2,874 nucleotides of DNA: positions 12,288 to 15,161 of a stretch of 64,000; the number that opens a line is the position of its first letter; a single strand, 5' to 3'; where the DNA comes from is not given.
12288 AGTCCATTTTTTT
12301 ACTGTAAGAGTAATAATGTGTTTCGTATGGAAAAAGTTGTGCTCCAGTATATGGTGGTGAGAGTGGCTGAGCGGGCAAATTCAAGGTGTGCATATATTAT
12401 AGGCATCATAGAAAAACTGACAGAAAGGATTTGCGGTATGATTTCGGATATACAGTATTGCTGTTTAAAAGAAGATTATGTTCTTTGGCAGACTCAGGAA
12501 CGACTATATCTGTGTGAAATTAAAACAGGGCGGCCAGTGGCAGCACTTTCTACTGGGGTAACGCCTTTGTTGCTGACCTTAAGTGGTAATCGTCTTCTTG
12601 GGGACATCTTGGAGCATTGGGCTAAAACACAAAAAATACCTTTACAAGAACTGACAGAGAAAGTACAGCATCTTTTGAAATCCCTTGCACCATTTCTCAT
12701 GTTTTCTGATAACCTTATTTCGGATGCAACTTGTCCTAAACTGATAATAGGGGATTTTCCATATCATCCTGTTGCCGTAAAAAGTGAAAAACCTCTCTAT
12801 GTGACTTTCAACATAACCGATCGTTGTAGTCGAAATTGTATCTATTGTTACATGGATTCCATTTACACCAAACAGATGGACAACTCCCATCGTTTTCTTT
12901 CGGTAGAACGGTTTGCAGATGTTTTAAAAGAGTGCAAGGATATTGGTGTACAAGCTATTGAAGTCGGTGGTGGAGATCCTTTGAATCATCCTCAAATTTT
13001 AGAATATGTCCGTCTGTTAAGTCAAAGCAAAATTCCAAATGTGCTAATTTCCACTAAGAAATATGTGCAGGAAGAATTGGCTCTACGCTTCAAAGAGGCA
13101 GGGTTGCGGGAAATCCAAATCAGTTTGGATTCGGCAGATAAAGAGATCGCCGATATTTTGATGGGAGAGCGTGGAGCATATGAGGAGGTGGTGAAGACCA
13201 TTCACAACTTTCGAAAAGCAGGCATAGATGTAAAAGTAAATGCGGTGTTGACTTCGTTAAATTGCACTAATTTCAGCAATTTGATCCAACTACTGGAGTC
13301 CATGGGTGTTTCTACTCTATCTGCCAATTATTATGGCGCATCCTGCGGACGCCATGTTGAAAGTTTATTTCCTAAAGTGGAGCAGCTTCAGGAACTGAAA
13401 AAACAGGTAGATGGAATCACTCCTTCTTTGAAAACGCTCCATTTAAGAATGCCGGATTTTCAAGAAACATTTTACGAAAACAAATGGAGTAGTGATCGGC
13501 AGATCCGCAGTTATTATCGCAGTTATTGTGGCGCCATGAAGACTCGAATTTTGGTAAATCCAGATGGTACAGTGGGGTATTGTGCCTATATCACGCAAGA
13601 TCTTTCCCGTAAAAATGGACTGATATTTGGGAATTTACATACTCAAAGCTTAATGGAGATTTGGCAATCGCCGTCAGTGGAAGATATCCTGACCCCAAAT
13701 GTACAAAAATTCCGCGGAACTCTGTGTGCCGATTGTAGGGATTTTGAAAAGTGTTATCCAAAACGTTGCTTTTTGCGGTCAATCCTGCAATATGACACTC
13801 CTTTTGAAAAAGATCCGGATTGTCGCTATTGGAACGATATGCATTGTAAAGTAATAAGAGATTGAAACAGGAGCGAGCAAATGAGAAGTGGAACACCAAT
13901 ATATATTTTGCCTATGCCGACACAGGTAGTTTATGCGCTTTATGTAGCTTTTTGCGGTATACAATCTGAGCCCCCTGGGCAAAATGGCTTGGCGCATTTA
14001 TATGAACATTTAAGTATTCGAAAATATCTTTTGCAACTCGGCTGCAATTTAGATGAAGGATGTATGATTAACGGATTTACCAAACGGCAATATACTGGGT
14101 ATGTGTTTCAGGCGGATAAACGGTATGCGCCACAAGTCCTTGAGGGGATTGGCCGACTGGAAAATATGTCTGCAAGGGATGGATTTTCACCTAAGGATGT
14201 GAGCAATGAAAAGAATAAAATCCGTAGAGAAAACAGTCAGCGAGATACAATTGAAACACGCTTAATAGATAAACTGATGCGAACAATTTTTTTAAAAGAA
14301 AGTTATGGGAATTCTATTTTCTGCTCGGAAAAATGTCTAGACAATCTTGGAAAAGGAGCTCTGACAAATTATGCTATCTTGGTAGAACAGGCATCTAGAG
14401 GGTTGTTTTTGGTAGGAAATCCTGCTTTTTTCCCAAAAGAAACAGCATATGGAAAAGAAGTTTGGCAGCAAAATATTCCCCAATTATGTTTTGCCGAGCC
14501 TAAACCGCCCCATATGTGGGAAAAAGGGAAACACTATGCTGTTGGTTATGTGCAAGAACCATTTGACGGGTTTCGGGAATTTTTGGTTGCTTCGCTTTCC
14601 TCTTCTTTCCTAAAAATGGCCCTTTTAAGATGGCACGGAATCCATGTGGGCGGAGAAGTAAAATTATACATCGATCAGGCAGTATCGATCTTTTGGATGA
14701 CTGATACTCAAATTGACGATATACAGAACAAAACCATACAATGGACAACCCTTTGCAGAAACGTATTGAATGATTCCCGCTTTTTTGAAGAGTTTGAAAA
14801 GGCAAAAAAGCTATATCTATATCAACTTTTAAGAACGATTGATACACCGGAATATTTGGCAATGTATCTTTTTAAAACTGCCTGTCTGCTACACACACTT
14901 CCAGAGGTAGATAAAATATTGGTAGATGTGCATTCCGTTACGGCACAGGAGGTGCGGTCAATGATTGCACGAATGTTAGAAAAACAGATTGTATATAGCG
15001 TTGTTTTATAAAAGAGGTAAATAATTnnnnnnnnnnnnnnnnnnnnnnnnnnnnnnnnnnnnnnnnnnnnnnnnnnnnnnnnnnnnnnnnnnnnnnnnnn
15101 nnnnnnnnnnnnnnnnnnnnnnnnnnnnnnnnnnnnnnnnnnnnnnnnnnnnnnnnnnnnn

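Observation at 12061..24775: Multi-radical-SAM RiPP locus with an unusual enzyme combination (2 RRE-rSAM/SPASM + M16 protease + HprK-like + ABC + NTP_transf_5 + third rSAM + SDR)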

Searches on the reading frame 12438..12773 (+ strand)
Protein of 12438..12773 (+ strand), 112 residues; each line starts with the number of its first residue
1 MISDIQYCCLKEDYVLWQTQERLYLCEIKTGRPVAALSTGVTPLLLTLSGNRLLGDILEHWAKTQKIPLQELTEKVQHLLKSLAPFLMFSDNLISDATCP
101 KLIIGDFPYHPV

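Call 57: search_solved_structures(query=A5, max_evalue=10, show_alignments=2)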
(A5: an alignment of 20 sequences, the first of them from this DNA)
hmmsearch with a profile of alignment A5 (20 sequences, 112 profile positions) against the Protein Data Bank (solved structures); distinct sequences matched with E-value up to 10: 18.
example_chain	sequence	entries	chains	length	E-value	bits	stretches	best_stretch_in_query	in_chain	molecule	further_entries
6jx3_B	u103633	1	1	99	0.015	18.2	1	5-83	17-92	TfuB1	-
5sxy_A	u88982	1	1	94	0.017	18.1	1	36-75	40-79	Bifunctional coenzyme PQQ synthesis protein C/D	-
7f60_E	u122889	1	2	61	0.066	16.2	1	48-96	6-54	ORF6 protein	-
5vrd_D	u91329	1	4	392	0.2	14.7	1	38-74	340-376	Bifunctional coenzyme PQQ synthesis protein C/D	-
1dd3_A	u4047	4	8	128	0.32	14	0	54-77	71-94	50S RIBOSOMAL PROTEIN L7/L12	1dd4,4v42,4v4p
7ah8_A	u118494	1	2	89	0.39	13.7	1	68-107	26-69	Nuclear transcription factor Y subunit beta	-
1n1j_A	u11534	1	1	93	0.43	13.6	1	68-107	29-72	NF-YB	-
4awl_B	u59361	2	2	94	0.44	13.5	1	68-107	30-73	NUCLEAR TRANSCRIPTION FACTOR Y SUBUNIT BETA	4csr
6qmp_B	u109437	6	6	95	0.46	13.5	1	68-107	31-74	Nuclear transcription factor Y subunit beta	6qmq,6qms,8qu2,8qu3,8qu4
9r4d_B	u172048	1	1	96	0.48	13.4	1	68-107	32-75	Nuclear transcription factor Y subunit beta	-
3g2b_A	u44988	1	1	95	0.52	13.3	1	31-78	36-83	Coenzyme PQQ synthesis protein D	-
5uoi_A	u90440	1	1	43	0.53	13.3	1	52-77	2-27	HHH_rd1_0142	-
8eaw_a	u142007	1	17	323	0.54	13.3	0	31-63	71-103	Capsid protein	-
7u58_A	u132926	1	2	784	0.77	12.8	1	15-60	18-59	MusD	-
2z51_A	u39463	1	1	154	1.3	12.1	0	70-106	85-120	NifU-like protein 2, chloroplast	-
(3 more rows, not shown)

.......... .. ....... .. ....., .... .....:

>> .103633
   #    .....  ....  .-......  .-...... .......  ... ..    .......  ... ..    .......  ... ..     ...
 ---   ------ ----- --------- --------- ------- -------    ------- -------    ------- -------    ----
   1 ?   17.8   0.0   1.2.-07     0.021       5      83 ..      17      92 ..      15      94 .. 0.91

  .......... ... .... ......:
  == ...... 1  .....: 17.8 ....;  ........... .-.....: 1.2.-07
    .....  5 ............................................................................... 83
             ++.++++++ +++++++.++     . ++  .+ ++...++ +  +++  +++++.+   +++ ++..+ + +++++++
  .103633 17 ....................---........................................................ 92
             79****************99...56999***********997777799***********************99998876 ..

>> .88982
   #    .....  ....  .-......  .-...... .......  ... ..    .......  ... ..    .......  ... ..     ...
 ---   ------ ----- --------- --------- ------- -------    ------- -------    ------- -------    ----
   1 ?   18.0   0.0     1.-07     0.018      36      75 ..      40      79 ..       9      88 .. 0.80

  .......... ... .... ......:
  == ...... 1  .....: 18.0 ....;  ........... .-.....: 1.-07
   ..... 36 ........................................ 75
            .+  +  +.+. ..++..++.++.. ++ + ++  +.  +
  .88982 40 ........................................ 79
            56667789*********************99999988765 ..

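Call 58: search_protein_families(library=pfam, alignment_id=A5, max_evalue=1)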
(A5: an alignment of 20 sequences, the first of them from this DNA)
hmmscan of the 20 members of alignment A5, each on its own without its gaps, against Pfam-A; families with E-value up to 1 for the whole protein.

A. member 1, seq(112 aa): 0 families

B. families by the number of members that match (of 20 scanned): 14 families
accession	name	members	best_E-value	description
PF05402.18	PqqD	8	1.4e-05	Coenzyme PQQ synthesis protein D (PqqD)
PF21782.3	PKMT_2nd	5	0.012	PKMT, C-terminal winged helix domain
PF24064.2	HTH_NPRL3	2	0.033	GATOR1 complex protein NPRL3, C-terminal HTH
PF11380.13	Stealth_CR2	1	0.0047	Stealth protein CR2, conserved region 2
PF10557.15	Cullin_Nedd8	1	0.01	Cullin protein neddylation domain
PF03587.19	EMG1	1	0.017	EMG1/NEP1 methyltransferase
PF10140.15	YukC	1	0.018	WXG100 protein secretion system (Wss), protein YukC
PF08427.15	ARMH3_C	1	0.023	Armadillo-like helical domain-containing protein 3, C-terminal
PF04100.18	Vps53_N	1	0.04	Vps53, N-terminal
PF16007.11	DUF4777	1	0.08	Domain of unknown function (DUF4777)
PF00011.27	HSP20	1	0.085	Hsp20/alpha crystallin family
PF02617.22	ClpS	1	0.087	ATP-dependent Clp protease adaptor protein ClpS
PF21436.2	STT3-PglB_core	1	0.087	STT3/PglB/AglB core domain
PF02996.22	Prefoldin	1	0.11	Prefoldin subunit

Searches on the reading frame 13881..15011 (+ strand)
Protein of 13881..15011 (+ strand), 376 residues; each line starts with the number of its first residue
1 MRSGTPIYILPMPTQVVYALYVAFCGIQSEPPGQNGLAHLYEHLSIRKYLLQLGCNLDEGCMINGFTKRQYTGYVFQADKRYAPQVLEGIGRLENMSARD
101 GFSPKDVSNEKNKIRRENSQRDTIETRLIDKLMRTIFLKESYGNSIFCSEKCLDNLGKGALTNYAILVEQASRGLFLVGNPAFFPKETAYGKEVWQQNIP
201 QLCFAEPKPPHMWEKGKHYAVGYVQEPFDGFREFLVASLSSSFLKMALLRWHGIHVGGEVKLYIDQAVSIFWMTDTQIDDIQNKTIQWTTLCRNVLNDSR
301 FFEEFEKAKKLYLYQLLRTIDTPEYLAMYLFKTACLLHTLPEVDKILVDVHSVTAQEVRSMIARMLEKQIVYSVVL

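Call 3: search_protein_families(library=pfam, proteins=[window:13881-15011:+], max_evalue=0.01)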
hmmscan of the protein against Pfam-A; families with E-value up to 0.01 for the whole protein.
window:13881-15011:+ (376 aa): 1 family
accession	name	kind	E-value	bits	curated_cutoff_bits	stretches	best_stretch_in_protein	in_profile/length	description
PF00675.25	Peptidase_M16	-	1e-09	38.9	22.3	1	19-149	16-148/149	Insulinase (Peptidase family M16)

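Call 4: search_protein_families(library=ncbifam, proteins=[window:13881-15011:+], max_evalue=0.01)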
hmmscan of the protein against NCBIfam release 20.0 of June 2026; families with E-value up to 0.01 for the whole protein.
window:13881-15011:+ (376 aa): 2 families
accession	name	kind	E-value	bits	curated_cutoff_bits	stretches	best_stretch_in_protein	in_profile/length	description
NF047421.1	YfmH_fam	equivalog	0.00061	19.1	250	0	279-369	327-414/425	EF-P 5-aminopentanol modification-associated protein YfmH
NF047422.1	YfmF_fam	equivalog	0.0013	17.7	285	1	303-372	340-407/412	EF-P 5-aminopentanol modification-associated protein YfmF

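Call 95: search_protein_families(library=ncbifam, proteins=[L017:11172-12359:+], max_evalue=0.001)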
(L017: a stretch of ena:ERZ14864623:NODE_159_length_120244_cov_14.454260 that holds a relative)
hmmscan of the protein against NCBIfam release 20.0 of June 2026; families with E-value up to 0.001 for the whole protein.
L017:11172-12359:+ (395 aa): 1 family
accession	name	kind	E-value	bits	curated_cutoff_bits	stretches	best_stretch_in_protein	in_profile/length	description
TIGR00229.1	sensory_box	domain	2.3e-06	27.7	22.9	1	33-94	9-69/126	PAS domain S-box protein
